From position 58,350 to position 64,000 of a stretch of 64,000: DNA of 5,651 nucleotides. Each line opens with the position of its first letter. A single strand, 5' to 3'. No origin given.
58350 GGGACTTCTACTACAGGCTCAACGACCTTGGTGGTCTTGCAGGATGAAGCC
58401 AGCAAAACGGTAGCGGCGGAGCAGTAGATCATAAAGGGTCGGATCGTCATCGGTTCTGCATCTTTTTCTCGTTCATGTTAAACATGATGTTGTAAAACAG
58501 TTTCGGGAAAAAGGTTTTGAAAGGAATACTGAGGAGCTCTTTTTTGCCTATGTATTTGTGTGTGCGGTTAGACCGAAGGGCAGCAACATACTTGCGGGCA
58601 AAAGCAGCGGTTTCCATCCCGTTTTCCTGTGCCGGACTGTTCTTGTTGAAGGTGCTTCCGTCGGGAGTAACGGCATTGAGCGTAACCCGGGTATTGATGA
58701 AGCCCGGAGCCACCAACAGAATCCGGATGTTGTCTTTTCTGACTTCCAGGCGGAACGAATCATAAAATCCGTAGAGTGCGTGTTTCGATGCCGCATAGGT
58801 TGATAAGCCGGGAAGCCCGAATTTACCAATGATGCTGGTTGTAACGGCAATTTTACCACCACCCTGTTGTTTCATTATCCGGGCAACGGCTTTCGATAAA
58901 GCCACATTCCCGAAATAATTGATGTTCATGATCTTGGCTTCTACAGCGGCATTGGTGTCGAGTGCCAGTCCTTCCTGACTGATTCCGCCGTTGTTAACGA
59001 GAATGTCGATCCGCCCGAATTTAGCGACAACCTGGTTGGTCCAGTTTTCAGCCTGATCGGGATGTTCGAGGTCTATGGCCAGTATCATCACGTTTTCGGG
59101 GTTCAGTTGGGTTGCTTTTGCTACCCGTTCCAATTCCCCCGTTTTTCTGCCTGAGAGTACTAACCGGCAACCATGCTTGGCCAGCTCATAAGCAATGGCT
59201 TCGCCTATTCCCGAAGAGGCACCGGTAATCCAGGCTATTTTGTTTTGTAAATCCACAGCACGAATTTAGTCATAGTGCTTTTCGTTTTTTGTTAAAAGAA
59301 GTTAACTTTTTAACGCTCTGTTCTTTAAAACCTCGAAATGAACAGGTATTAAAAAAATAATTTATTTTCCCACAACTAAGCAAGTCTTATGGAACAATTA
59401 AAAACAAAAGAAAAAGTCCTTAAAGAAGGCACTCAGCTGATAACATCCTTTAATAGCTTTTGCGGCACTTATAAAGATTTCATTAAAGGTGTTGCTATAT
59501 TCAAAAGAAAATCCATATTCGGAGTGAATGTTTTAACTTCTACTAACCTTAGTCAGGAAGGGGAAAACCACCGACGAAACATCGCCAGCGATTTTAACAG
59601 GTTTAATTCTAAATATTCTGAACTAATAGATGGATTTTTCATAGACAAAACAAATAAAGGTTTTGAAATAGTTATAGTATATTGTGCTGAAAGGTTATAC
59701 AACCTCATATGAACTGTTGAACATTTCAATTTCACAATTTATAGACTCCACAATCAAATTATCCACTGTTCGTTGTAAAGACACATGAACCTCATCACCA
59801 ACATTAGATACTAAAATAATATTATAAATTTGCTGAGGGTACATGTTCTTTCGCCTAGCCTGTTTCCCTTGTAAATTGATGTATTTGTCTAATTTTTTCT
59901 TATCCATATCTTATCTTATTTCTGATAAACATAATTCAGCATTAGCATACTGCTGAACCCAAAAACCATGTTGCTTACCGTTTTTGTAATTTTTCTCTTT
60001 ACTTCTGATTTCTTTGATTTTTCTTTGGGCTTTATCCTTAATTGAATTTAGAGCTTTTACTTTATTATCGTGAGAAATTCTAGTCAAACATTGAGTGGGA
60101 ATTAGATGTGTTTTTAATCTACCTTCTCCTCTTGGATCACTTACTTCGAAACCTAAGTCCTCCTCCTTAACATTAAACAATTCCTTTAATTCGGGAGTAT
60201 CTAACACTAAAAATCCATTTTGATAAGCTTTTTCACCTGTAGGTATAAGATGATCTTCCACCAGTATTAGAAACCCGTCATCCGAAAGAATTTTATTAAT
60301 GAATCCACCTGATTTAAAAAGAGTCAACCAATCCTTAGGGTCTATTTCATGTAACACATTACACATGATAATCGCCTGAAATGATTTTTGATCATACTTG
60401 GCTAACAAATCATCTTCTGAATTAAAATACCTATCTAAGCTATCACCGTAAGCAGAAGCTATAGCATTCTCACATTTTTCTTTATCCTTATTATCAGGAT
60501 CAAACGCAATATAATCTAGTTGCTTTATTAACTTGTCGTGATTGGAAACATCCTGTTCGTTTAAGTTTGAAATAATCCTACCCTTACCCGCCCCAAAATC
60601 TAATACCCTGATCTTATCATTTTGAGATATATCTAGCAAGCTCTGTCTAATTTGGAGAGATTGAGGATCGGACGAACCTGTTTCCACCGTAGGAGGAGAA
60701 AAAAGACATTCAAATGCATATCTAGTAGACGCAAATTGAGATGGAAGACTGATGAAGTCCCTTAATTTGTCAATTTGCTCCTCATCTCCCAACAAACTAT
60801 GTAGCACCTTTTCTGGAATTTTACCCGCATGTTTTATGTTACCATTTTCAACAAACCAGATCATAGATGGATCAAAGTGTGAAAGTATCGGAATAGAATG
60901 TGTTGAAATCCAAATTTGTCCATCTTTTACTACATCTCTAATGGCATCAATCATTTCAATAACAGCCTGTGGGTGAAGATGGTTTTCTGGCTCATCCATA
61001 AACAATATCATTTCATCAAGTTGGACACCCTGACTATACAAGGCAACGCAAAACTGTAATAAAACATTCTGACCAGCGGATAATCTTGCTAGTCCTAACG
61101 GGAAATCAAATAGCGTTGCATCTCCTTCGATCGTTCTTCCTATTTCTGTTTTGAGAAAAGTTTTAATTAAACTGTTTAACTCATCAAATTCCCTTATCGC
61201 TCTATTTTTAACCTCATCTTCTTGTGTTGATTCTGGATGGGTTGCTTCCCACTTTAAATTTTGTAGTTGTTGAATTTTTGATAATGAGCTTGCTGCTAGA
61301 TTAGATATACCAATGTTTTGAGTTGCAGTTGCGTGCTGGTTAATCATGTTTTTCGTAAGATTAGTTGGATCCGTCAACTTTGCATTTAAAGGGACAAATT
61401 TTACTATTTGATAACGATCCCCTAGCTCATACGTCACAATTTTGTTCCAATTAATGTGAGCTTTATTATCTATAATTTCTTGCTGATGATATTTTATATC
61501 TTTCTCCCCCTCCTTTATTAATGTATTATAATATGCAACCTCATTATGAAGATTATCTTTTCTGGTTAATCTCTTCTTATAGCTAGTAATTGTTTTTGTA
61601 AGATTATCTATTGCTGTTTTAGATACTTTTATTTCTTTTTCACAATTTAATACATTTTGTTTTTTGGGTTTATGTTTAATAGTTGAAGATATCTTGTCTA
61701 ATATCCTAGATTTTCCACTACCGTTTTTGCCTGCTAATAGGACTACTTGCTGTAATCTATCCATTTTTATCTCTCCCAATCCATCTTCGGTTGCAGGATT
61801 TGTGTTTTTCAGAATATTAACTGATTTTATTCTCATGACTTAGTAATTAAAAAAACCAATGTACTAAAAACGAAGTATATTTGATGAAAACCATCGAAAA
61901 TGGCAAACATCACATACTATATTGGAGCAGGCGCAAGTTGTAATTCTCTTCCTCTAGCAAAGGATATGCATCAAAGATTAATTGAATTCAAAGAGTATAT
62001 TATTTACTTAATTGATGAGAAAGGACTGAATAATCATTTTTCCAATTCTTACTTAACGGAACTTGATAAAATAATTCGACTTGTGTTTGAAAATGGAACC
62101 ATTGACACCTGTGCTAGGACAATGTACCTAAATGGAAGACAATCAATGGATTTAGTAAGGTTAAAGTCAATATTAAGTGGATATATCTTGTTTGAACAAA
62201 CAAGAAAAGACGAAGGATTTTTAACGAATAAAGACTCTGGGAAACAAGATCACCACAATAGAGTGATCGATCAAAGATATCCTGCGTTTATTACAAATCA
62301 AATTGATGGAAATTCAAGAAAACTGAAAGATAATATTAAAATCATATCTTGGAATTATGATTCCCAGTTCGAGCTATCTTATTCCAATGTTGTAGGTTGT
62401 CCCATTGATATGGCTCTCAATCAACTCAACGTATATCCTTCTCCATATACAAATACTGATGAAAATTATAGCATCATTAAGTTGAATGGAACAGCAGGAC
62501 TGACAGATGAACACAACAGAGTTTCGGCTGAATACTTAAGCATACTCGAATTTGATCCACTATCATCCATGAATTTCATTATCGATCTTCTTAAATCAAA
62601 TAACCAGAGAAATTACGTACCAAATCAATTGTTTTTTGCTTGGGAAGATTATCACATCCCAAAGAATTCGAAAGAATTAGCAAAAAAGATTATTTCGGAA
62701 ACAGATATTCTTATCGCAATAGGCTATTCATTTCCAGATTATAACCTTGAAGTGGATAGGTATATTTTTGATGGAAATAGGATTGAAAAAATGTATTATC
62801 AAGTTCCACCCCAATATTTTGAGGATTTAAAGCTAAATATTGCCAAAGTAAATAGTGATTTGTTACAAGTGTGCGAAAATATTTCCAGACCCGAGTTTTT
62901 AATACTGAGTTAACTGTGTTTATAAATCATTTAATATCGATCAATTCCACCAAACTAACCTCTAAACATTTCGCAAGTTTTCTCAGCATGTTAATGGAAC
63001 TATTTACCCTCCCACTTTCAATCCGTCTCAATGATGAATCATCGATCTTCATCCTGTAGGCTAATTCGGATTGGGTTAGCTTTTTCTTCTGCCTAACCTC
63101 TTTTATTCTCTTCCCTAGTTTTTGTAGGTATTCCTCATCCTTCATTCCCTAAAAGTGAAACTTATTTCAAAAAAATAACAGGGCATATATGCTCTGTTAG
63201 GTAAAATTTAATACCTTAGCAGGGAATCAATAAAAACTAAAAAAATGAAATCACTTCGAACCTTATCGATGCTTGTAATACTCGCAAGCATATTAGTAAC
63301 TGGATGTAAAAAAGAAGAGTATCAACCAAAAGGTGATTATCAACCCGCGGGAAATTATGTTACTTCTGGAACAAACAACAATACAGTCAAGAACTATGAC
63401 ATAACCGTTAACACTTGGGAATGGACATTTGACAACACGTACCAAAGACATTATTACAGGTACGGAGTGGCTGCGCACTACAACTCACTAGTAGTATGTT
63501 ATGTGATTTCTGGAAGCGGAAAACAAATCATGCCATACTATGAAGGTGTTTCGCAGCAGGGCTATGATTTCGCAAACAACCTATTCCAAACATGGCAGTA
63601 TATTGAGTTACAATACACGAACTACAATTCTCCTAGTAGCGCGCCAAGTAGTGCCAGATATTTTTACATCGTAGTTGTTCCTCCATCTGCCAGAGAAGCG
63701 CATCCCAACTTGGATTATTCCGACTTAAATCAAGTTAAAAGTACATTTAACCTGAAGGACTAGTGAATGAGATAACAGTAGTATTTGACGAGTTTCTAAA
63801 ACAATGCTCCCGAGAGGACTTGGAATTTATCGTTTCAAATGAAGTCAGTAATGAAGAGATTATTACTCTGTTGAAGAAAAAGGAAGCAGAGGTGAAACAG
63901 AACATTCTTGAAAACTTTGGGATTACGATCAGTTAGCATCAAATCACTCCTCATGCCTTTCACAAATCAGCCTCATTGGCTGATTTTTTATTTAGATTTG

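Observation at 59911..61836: Unusual domain fusion: AAA_21/ABC ATPase with a class I SAM methyltransferase that lacks DNA-methyltransferase motifs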

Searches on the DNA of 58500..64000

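Call 76: search_rna_families(source=window, start=58500, end=64000, threshold=evalue, max_evalue=0.1)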
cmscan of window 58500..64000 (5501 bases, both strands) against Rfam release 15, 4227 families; matches with E-value up to 0.1: 0.
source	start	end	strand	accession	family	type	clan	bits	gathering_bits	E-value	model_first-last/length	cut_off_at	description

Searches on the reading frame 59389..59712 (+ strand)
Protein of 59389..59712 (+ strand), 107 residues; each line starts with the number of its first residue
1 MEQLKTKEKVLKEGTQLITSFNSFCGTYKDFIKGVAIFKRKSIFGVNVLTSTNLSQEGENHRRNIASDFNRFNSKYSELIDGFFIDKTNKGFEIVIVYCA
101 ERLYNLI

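Call 3: search_protein_families(library=pfam, proteins=[window:59389-59712:+], max_evalue=1)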
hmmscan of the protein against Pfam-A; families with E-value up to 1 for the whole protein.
window:59389-59712:+ (107 aa): 2 families
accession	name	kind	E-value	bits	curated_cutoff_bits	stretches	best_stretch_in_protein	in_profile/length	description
PF16204.10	BDHCT_assoc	-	0.016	15.3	24.6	1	40-87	92-136/223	BDHCT-box associated domain on Bloom syndrome protein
PF12745.12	HGTP_anticodon2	-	0.19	11.7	24.4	1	47-100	200-251/261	Anticodon binding domain of tRNAs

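Call 4: search_protein_families(library=padloc, proteins=[window:59389-59712:+], max_evalue=1)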
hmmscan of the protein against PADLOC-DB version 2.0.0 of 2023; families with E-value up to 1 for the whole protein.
window:59389-59712:+ (107 aa): 1 family
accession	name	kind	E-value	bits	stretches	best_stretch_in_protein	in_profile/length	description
PDLC03330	MTase_II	-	0.013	12.4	1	51-95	59-102/430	Type II methyltransferase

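Call 5: search_protein_families(library=ncbifam, proteins=[window:59389-59712:+], max_evalue=1)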
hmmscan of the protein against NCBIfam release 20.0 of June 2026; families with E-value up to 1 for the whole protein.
window:59389-59712:+ (107 aa): 1 family
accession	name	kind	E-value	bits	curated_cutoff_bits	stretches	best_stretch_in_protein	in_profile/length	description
NF000511.2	blaCME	exception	0.032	13.4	600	1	19-54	181-216/299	CME family extended-spectrum class A beta-lactamase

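Call 36: search_protein_families(library=phrogs, proteins=[window:59389-59712:+], max_evalue=0.01)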
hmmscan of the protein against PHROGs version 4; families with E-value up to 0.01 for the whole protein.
window:59389-59712:+ (107 aa): 0 families

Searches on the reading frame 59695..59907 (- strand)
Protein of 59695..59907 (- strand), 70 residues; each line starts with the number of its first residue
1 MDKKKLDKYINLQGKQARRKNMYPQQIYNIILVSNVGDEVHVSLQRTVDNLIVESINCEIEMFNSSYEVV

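Call 3: search_protein_families(library=pfam, proteins=[window:59695-59907:-], max_evalue=1)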
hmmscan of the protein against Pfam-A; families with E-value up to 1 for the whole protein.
window:59695-59907:- (70 aa): 0 families

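Call 4: search_protein_families(library=padloc, proteins=[window:59695-59907:-], max_evalue=1)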
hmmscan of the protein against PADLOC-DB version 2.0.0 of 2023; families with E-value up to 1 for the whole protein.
window:59695-59907:- (70 aa): 1 family
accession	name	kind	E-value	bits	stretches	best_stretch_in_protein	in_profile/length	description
PDLC00297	PtuA1|PtuA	-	0.0066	14.1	1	16-49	139-172/294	AAA ATPase domain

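Call 5: search_protein_families(library=ncbifam, proteins=[window:59695-59907:-], max_evalue=1)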
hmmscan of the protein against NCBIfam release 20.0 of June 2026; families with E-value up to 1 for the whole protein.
window:59695-59907:- (70 aa): 0 families

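Call 36: search_protein_families(library=phrogs, proteins=[window:59695-59907:-], max_evalue=0.01)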
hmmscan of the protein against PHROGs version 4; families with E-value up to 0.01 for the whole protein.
window:59695-59907:- (70 aa): 0 families

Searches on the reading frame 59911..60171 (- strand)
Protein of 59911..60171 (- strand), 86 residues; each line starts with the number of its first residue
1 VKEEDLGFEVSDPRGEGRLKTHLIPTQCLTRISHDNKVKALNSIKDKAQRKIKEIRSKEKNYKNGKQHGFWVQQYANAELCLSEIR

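Call 46: search_protein_families(library=ncbifam, proteins=[window:59911-60171:-], max_evalue=10)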
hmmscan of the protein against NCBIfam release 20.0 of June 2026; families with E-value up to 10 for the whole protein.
window:59911-60171:- (86 aa): 2 families
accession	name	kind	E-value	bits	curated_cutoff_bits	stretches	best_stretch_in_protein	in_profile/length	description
NF002578.0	PRK02230.1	equivalog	0.002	17.6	246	1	26-84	93-152/185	inorganic pyrophosphatase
TIGR04512.1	Mycopla_NOT_gsn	subfamily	0.013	13.5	125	1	28-64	724-760/1045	STREFT protein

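Call 47: search_protein_families(library=pfam, proteins=[window:59911-60171:-], max_evalue=10)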
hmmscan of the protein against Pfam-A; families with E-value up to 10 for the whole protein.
window:59911-60171:- (86 aa): 1 family
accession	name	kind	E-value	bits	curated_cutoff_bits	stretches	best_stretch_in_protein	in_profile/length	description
PF01777.24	Ribosomal_L27e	-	0.0054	17.3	24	1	21-70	27-79/85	Ribosomal L27e protein family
